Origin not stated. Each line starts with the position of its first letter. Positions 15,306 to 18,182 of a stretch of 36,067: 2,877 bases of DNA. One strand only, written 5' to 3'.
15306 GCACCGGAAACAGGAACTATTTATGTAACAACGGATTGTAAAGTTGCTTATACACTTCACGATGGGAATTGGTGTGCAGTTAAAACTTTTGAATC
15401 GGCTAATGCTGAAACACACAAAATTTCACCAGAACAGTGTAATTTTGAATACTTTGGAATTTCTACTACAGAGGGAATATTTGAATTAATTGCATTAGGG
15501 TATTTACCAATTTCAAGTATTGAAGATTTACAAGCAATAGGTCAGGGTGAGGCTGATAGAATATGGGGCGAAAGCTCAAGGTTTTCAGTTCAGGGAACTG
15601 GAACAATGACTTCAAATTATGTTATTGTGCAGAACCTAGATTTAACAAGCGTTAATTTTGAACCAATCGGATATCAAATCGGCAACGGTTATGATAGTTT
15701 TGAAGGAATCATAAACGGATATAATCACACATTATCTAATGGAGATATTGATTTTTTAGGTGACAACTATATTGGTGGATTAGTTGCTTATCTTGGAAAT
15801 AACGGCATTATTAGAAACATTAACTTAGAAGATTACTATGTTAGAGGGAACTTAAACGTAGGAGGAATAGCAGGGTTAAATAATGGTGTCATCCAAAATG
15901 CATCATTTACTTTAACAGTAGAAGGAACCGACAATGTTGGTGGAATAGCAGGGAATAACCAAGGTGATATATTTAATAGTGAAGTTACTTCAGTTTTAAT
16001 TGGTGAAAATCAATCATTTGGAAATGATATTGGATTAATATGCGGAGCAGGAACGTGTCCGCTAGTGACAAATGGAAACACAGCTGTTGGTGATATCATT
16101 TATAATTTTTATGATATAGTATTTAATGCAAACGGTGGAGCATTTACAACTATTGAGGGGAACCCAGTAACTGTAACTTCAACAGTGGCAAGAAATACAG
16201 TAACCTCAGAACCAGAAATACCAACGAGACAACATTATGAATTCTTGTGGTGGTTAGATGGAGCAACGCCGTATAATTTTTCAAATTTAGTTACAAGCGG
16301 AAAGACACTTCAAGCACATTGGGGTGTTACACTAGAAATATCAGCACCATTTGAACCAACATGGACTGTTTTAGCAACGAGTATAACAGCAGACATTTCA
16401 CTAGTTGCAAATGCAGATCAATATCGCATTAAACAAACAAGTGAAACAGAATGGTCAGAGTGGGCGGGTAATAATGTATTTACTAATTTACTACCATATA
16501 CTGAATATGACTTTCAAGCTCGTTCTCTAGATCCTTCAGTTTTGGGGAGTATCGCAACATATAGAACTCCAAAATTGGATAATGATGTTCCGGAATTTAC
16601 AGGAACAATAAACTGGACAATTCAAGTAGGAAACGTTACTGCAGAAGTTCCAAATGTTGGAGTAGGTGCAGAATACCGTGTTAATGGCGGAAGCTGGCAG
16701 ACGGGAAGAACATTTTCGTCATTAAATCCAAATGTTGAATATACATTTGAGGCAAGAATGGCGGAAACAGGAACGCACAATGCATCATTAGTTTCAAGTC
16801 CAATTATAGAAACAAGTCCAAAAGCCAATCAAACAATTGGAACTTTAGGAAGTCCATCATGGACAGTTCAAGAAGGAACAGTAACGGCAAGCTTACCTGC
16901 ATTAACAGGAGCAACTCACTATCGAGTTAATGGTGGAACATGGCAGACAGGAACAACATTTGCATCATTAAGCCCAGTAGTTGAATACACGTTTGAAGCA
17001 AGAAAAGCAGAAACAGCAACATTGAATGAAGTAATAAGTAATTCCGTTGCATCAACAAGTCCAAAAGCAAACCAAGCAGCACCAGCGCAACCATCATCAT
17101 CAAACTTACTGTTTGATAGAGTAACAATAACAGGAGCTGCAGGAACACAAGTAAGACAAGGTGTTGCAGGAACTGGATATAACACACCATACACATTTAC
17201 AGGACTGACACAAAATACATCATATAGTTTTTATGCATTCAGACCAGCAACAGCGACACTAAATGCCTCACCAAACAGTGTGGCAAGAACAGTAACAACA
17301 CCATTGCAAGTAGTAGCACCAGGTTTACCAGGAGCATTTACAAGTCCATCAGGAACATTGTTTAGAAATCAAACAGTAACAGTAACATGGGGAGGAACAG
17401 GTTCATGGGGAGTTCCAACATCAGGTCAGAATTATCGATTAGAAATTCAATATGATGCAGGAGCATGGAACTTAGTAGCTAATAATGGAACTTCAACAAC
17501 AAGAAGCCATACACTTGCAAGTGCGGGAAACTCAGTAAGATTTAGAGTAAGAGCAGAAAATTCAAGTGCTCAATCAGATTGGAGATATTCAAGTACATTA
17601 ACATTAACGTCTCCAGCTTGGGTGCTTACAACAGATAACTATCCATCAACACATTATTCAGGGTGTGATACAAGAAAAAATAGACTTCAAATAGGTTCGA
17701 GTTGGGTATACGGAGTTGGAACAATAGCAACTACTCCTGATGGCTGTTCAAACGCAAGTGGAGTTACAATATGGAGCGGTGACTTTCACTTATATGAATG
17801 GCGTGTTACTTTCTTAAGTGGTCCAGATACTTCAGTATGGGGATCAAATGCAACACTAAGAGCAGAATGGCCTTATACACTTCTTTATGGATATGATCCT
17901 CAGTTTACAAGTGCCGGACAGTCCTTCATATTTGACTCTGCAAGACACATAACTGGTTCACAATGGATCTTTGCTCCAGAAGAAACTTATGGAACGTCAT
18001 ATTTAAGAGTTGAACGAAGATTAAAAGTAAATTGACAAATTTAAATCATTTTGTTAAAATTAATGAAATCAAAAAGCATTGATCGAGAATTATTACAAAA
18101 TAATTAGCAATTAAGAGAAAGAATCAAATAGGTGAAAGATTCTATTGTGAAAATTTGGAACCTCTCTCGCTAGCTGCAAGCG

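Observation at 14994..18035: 1013-aa modular 'mega-pilin' encoded directly behind the ribosomal alpha operon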

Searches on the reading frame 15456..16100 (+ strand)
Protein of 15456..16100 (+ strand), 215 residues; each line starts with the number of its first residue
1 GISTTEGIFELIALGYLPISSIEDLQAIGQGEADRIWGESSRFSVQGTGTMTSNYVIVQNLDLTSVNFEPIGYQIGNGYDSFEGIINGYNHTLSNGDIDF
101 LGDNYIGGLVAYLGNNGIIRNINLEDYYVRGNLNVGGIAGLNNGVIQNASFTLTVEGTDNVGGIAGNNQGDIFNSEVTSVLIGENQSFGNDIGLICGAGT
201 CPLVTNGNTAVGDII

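Call 22: search_protein_families(library=pfam, proteins=[window:15456-16100:+], max_evalue=10)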
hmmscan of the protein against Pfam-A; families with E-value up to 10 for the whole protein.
seq(215 aa): 1 family
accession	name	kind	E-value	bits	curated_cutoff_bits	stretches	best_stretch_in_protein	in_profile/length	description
PF07581.17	Glug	-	7.6e-08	32.7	20.5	3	131-155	1-27/28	The GLUG motif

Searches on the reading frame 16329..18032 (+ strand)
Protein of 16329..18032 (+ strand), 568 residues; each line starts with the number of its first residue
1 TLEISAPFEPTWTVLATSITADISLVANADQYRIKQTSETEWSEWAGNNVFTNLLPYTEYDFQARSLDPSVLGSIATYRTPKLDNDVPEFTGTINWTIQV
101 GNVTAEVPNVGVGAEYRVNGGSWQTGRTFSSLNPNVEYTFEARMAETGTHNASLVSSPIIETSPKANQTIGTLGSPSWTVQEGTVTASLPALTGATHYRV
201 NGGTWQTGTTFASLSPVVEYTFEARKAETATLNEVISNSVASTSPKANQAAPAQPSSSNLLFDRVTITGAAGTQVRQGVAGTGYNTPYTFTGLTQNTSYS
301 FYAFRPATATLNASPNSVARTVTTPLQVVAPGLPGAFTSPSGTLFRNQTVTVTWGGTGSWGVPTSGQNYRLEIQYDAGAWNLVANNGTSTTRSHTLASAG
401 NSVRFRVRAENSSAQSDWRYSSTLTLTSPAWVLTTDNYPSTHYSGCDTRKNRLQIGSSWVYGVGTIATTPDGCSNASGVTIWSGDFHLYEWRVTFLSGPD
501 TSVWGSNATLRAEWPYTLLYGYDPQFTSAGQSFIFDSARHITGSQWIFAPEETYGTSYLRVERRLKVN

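Call 41: find_homologous_proteins(query=window:16329-18032:+, max_evalue=0.001)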
Query window:16329-18032:+ (568 aa): 3 proteins with E <= 0.001 among 8000 candidates.
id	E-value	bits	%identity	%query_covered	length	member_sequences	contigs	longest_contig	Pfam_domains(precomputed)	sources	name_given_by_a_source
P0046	2.4e-21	94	48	18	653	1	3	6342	PF07963.18,PF07581.18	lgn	-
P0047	1.5e-10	58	51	8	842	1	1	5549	PF18962.8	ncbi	-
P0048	1.8e-9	55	34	42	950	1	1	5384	PF00629.31,PF18962.8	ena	-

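Call 56: find_encoding_contigs(protein=P0046, flank=10000, max_places=4)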
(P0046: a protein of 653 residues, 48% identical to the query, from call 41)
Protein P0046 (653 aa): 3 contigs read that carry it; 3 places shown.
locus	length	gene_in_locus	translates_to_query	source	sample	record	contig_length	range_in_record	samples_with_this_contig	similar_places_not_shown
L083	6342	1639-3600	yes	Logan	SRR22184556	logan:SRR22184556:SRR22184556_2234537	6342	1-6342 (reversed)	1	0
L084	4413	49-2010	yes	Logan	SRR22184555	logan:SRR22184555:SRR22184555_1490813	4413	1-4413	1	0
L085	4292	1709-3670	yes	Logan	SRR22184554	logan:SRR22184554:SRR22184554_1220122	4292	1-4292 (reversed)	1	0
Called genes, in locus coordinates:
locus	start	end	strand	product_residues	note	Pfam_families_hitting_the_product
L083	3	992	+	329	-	?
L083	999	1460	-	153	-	PF00080:Sod_Cu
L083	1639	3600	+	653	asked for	PF07963:N_methyl (weak), PF07581:Glug (faint)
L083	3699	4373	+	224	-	PF00293:NUDIX, PF19368:WHD_AraR, PF21906:WHD_NrtR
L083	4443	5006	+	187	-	PF00300:His_Phos_1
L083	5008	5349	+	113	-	PF07661:MORN_2 (faint)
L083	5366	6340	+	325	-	?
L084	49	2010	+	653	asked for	PF07963:N_methyl (weak), PF07581:Glug (faint)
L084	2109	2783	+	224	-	PF00293:NUDIX, PF19368:WHD_AraR, PF21906:WHD_NrtR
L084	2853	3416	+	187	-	PF00300:His_Phos_1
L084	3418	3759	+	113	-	PF07661:MORN_2 (faint)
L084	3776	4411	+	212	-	?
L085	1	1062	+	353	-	?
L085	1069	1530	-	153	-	PF00080:Sod_Cu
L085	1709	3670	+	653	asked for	PF07963:N_methyl (weak), PF07581:Glug (faint)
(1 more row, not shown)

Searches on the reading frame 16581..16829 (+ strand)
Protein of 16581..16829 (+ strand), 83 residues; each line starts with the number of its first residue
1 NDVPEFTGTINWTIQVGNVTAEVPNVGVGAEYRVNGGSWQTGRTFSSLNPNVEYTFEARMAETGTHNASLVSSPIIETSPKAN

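Call 22: search_protein_families(library=pfam, proteins=[window:16581-16829:+], max_evalue=10)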
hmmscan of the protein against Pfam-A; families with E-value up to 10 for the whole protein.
seq(83 aa): 1 family
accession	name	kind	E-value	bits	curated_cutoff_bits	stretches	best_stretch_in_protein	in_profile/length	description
PF00041.27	fn3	-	0.05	14.3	25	1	26-64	41-71/84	Fibronectin type III domain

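Call 44: search_solved_structures(query=A3, max_evalue=1, show_alignments=2)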
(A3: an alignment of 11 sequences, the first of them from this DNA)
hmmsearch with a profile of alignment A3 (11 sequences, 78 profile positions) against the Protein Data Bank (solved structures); distinct sequences matched with E-value up to 1: 14.
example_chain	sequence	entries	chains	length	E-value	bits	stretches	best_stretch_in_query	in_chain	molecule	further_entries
9ot8_A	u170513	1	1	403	4.2e-05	26.7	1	7-72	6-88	FN3con-9 - FN3con-41 fusion,Galectin-3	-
4u3h_A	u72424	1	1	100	0.003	20.8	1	28-62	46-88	FN3con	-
1k85_A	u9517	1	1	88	0.0038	20.5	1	6-77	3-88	CHITINASE A1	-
9n7g_A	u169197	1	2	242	0.0084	19.4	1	28-73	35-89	Protein S100-A7 FN3 chimera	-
6pog_A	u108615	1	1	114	0.022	18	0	28-73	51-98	Roundabout homolog 3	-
6pol_A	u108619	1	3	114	0.023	18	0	28-73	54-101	Roundabout homolog 3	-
5j7k_A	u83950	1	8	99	0.044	17.1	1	12-58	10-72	FN3con-a-lys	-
1uem_A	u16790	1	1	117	0.17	15.2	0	41-74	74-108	KIAA1568 Protein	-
7zcb_B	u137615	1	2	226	0.19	15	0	40-72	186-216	Pikachurin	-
4pbx_A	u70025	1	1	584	0.29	14.4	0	4-27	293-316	Receptor-type tyrosine-protein phosphatase S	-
9ot9_A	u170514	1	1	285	0.65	13.3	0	29-57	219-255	Galectin-3,FN3con-7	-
8k3j_A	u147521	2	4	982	0.68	13.2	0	34-76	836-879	Contactin-2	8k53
7ml9_A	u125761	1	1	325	0.69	13.2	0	45-75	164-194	Insecticidal protein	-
9ba4_A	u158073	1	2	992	0.69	13.2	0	34-76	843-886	Contactin-2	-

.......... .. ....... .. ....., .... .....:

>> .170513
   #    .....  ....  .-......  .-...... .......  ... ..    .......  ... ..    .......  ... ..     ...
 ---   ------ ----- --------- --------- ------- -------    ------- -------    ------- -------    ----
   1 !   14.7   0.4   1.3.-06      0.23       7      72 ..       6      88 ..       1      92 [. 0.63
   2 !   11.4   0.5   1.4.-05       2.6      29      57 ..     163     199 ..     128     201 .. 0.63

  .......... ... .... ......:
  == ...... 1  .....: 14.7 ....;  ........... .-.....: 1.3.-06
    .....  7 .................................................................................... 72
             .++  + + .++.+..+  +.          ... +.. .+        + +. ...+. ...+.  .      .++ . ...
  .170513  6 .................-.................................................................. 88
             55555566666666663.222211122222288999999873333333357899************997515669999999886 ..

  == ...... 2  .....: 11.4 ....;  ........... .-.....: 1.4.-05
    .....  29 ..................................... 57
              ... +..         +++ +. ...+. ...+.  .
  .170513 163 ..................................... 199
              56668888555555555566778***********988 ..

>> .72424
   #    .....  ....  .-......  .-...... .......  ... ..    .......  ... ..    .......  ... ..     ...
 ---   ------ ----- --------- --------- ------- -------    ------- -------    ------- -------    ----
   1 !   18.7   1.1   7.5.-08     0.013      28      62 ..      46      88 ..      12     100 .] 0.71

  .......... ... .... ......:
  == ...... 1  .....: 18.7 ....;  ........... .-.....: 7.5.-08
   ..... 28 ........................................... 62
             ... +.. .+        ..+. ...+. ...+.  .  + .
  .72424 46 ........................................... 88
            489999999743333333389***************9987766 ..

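Call 45: search_protein_families(library=pfam, alignment_id=A3, max_evalue=1)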
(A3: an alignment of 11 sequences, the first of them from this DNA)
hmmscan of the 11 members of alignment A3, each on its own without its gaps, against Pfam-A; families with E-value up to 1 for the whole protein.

A. member 1, seq(82 aa): 1 family
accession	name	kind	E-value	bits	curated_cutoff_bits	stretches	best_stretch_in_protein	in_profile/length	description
PF00041.27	fn3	-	0.048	14.3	25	1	26-64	41-71/84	Fibronectin type III domain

B. families by the number of members that match (of 11 scanned): 9 families
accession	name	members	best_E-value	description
PF00041.27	fn3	4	0.011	Fibronectin type III domain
PF16656.11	Pur_ac_phosph_N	3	0.0094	Purple acid Phosphatase, N-terminal domain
PF03174.19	CHB_HEX_C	3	0.066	Chitobiase/beta-hexosaminidase C-terminal domain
PF02012.26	BNR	2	0.014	BNR/Asp-box repeat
PF24793.1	GINT1_N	1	0.019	Glucosamine inositolphosphorylceramide transferase 1, N-terminal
PF12521.13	DUF3724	1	0.034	Protein of unknown function (DUF3724)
PF18202.7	TQ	1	0.062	T-Q ester bond containing domain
PF10427.14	Ago_hook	1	0.083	Argonaute hook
PF08033.17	Sec23_BS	1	0.095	Sec23/Sec24 beta-sandwich domain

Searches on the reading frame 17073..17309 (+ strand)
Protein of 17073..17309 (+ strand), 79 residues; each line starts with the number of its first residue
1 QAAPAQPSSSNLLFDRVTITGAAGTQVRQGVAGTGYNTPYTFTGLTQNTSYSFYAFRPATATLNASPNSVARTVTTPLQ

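Call 22: search_protein_families(library=pfam, proteins=[window:17073-17309:+], max_evalue=10)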
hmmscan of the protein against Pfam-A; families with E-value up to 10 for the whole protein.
seq(79 aa): 2 families
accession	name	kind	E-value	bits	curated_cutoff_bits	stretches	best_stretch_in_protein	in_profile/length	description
PF16656.11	Pur_ac_phosph_N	-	0.012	16.6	30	1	25-55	48-78/93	Purple acid Phosphatase, N-terminal domain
PF00041.27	fn3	-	0.077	13.7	25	1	30-54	42-65/84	Fibronectin type III domain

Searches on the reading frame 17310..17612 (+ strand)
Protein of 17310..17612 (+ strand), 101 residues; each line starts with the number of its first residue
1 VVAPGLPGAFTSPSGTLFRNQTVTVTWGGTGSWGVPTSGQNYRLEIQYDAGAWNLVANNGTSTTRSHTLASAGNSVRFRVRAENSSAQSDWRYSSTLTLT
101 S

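Call 22: search_protein_families(library=pfam, proteins=[window:17310-17612:+], max_evalue=10)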
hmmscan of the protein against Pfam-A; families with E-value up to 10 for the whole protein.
seq(101 aa): 1 family
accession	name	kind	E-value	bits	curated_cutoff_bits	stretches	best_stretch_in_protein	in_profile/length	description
PF05506.17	PLipase_C_C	-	0.089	14.2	24.4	0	20-51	39-72/80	Bacterial phospholipase C, C-terminal domain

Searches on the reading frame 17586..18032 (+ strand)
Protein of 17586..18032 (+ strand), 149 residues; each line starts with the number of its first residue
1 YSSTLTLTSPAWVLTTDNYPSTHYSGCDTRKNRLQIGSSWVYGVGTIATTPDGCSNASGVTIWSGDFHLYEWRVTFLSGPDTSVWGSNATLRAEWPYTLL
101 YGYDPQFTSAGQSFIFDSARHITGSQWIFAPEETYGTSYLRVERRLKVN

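Call 22: search_protein_families(library=pfam, proteins=[window:17589-18032:+], max_evalue=10)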
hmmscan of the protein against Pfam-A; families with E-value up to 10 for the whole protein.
seq(148 aa): 0 families

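Call 28: search_protein_representatives(protein=window:17586-18032:+)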
Query: 149 residues. Proteins with E-value up to 0.001 (for the whole library): 2; up to 1e-10: 1; up to 1e-30: 1. The best 2 are listed.
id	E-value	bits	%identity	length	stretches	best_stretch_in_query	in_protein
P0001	5.5e-96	335.0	100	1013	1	1-149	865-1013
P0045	6.1e-08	48.9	35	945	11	108-133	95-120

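Call 54: search_solved_structures(query=window:17601-18032:+, max_evalue=10)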
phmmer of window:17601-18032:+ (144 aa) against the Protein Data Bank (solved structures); distinct sequences matched with E-value up to 10: 1.
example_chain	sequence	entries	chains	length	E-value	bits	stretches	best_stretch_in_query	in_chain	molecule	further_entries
5ah0_A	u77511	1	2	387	1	12.5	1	31-62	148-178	LIPASE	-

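Call 58: predict_structure(protein=window:17601-18032:+)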
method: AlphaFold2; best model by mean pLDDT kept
length: 144 residues; sequences in the alignment: 1
mean_pLDDT: 45.7   pTM: 0.48
mean pLDDT of the five models: 45.7, 37.5, 36.8, 33.8, 27.6
residues with pLDDT >= 90: 0; 70-90: 7; 50-70: 37; < 50: 100
segments of 3 or more residues with pLDDT < 50: 1-56, 58-60, 76-99, 115-131
pLDDT, mean of each block of 10 residues (from residue 1): 27 28 36 36 38 46 66 51 44 43 65 49 43 62 61
secondary structure, 60 per line:
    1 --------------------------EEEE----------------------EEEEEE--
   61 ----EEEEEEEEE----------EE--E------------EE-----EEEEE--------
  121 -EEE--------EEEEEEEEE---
elements in order: E27-30 E53-58 E65-73 E108-112 E122-124 E133-141

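Call 62: fold_search(model_id=the predicted structure, library=pdb)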
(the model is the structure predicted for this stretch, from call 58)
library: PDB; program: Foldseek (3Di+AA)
matches with E <= 10: 1490; with E <= 0.001: 0
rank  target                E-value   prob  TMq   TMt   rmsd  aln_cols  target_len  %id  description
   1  9i0y_a                6.7e-03  0.99  0.38  0.47   5.5       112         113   16  Recombinant Ena2A fibers (released 2025-03-12)
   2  9i0y_0                6.7e-03  0.99  0.38  0.47   5.6       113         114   16  Recombinant Ena2A fibers (released 2025-03-12)
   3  6f1d                  1.1e-02  0.99  0.43  0.50   6.4       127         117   10  CUB2 domain of C1r (released 2018-01-17)
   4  6f39_B                1.1e-02  0.89  0.34  0.21   7.3       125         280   13  C1r homodimer CUB1-EGF-CUB2 (released 2018-01-24)
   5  7f5b_E                1.2e-02  0.89  0.35  0.28   7.2       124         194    9  LBD-TMD focused reconstruction of DNQX-bound GluK2-1xNeto2 complex (released 2021-09-29)
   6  1spp_B                1.4e-02  0.99  0.44  0.53   5.2       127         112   10  THE CRYSTAL STRUCTURES OF TWO MEMBERS OF THE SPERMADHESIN FAMILY REVEAL THE FOLDING OF THE CUB DOMAIN (released 1998-06-24)
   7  6f39_A                1.6e-02  0.90  0.36  0.23   7.1       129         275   12  C1r homodimer CUB1-EGF-CUB2 (released 2018-01-24)
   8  1spp_A                1.8e-02  0.99  0.45  0.55   5.4       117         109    8  THE CRYSTAL STRUCTURES OF TWO MEMBERS OF THE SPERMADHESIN FAMILY REVEAL THE FOLDING OF THE CUB DOMAIN (released 1998-06-24)
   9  7chk_B                2.1e-02  0.87  0.35  0.35   7.9       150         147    7  Cryo-EM Structure of Apple Latent Spherical Virus (ALSV) (released 2020-11-04)
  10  1cx1_MODEL_1_A        2.4e-02  0.90  0.32  0.31   5.9       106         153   11  SECOND N-TERMINAL CELLULOSE-BINDING DOMAIN FROM CELLULOMONAS FIMI BETA-1,4-GLUCANASE C, NMR, 22 STRUCTURES (released 2000-04-02)
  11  4gza_H                2.5e-02  0.92  0.39  0.45   7.5       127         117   11  Complex of mouse Plexin A2 - Semaphorin 3A - Neuropilin-1 (released 2012-10-17)
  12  2wno                  3.0e-02  0.96  0.42  0.48   6.4       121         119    8  X-ray Structure of CUB_C domain from TSG-6 (released 2010-09-01)
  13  7rrm_A                3.1e-02  0.97  0.38  0.50   5.6       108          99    8  Structure of the human TMED1 (p24gamma1) Golgi dynamics Domain (released 2021-10-20)
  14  7f56_E                3.1e-02  0.89  0.37  0.35   6.6       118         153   10  DNQX-bound GluK2-1xNeto2 complex, with asymmetric LBD (released 2021-09-29)
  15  9nrc_A                3.3e-02  0.97  0.44  0.12   5.6       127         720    7  TMPRSS6 in complex with REGN7999 Fab and REGN8023 Fab (released 2025-07-09)
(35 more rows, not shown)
